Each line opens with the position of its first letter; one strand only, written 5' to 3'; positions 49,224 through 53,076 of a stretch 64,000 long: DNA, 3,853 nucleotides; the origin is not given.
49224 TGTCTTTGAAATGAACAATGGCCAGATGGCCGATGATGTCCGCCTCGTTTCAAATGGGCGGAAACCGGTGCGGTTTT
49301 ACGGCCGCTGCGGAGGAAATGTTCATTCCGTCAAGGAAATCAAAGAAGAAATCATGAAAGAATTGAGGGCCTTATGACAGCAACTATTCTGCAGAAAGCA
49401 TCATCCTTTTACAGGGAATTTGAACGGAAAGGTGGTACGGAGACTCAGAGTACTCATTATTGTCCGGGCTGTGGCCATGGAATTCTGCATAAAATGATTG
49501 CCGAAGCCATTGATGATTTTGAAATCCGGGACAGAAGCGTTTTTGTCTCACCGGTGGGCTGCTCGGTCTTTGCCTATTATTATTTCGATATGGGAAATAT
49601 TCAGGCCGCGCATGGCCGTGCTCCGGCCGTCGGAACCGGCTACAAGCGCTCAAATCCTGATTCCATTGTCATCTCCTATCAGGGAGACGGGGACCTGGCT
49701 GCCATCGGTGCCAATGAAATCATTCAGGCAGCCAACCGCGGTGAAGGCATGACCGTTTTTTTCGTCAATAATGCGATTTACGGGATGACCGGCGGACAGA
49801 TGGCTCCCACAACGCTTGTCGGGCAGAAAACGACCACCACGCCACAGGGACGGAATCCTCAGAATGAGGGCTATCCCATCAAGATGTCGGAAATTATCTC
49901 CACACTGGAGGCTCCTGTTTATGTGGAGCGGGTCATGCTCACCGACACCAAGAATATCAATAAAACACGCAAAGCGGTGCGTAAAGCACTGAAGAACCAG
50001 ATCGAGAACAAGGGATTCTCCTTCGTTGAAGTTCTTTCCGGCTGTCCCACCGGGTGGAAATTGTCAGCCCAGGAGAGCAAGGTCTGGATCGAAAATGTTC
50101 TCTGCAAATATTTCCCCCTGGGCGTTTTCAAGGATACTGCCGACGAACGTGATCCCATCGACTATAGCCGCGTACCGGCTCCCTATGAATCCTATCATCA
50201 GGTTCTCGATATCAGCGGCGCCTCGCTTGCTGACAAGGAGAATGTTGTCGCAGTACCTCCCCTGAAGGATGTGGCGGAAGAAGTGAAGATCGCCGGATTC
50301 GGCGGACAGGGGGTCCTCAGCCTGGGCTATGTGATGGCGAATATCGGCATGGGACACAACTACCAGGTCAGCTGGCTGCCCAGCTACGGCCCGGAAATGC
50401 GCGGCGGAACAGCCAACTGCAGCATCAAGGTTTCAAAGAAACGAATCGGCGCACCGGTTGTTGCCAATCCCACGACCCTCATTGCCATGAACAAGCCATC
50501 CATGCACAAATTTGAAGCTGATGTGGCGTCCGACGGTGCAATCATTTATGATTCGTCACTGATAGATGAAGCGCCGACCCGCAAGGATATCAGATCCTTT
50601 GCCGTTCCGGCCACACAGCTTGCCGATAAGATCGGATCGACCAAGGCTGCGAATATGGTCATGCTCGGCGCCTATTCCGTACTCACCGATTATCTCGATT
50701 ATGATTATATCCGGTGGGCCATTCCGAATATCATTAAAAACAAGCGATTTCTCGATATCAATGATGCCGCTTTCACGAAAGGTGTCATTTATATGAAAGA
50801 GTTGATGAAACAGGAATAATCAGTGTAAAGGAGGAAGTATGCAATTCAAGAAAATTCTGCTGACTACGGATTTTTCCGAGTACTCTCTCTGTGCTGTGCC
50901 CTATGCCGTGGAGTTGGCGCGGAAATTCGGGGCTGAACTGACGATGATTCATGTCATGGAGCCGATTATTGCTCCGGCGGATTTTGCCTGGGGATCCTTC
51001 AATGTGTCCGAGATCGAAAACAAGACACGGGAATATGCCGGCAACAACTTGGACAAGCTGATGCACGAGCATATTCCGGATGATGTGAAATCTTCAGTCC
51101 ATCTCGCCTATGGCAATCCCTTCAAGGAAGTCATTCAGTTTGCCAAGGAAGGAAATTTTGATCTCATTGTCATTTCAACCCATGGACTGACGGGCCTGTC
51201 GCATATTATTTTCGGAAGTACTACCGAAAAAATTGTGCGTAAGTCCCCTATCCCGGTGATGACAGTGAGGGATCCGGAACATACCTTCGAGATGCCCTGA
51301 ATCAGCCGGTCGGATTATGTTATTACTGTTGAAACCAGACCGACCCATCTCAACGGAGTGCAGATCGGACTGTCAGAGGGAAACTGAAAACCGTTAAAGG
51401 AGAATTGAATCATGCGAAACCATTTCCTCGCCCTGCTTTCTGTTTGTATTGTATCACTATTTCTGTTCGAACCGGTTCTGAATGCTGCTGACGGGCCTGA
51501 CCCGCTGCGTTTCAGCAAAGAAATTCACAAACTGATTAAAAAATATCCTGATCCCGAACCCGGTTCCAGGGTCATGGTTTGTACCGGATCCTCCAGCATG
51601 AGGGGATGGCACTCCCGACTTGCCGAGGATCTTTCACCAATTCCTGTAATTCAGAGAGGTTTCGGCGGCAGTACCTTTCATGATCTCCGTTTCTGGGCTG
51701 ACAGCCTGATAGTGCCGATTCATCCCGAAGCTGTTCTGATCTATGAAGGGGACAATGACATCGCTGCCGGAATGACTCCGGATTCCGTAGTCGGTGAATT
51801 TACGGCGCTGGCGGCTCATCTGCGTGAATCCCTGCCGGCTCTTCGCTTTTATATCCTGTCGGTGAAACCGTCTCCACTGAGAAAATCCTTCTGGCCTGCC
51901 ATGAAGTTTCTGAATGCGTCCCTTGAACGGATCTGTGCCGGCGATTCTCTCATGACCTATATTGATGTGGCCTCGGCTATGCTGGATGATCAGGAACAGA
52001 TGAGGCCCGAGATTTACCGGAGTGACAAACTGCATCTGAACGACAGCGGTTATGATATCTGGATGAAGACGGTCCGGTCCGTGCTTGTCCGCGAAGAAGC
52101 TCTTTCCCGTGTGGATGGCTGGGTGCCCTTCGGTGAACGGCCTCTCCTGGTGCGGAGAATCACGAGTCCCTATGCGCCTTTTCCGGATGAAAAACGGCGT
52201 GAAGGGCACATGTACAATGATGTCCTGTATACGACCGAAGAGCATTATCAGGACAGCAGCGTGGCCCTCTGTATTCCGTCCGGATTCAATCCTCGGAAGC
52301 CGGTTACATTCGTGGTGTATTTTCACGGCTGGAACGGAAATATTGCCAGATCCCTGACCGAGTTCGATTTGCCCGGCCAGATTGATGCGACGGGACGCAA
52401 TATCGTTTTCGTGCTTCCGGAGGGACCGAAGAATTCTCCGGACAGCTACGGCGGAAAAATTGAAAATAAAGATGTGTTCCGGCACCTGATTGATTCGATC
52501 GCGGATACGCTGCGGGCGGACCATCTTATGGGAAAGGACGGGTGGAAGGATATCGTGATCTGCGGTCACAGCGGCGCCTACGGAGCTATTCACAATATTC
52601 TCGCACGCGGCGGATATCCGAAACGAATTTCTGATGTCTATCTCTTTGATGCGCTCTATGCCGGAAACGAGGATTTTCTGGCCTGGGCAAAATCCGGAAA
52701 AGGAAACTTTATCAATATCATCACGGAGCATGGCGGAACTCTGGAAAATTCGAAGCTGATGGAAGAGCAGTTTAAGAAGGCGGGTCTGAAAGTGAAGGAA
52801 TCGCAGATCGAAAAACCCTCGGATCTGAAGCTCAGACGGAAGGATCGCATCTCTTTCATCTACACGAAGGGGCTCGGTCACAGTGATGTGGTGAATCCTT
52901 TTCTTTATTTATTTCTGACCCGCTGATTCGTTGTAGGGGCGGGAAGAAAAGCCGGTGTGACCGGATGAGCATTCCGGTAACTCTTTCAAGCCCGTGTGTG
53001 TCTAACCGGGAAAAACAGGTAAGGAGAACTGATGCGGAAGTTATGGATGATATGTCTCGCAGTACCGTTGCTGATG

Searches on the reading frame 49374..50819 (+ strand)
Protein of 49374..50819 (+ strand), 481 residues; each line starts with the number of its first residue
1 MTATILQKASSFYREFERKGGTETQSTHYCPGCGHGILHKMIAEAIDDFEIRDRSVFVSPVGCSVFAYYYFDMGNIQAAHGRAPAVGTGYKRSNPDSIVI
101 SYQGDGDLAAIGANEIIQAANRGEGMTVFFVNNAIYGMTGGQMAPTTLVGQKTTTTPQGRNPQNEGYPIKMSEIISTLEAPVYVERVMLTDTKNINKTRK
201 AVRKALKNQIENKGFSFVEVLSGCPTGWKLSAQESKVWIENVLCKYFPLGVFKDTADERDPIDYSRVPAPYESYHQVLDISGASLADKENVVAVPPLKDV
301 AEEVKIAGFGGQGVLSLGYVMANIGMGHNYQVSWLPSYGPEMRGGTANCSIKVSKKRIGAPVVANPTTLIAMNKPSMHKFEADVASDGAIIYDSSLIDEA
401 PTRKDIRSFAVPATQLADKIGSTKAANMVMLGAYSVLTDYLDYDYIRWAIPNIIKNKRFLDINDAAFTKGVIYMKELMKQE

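Call 56: search_protein_families(library=pfam, proteins=[window:49374-50819:+], max_evalue=0.00001)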
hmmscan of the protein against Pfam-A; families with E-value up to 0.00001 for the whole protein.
window:49374-50819:+ (481 aa): 2 families
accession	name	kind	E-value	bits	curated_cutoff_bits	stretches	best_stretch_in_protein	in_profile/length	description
PF01558.24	POR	-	3.5e-34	118.9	27.4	1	310-471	1-172/173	Pyruvate ferredoxin/flavodoxin oxidoreductase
PF02775.26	TPP_enzyme_C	-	8.4e-22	78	21.9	1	69-220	20-151/151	Thiamine pyrophosphate enzyme, C-terminal TPP binding domain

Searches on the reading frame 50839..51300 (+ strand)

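Call 56: search_protein_families(library=pfam, proteins=[window:50839-51300:+], max_evalue=0.00001)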
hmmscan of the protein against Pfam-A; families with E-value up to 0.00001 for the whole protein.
window:50839-51300:+ (153 aa): 1 family
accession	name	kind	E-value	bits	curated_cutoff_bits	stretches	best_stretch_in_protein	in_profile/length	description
PF00582.32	Usp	-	2.3e-29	103.2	24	1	3-144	2-141/141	Universal stress protein family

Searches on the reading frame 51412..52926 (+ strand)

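Call 56: search_protein_families(library=pfam, proteins=[window:51412-52926:+], max_evalue=0.00001)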
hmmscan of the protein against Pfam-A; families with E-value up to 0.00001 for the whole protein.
window:51412-52926:+ (504 aa): 1 family
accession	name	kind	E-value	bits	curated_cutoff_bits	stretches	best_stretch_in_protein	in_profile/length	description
PF13472.12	Lipase_GDSL_2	-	2.2e-15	58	32.9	1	59-216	15-178/178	GDSL-like Lipase/Acylhydrolase family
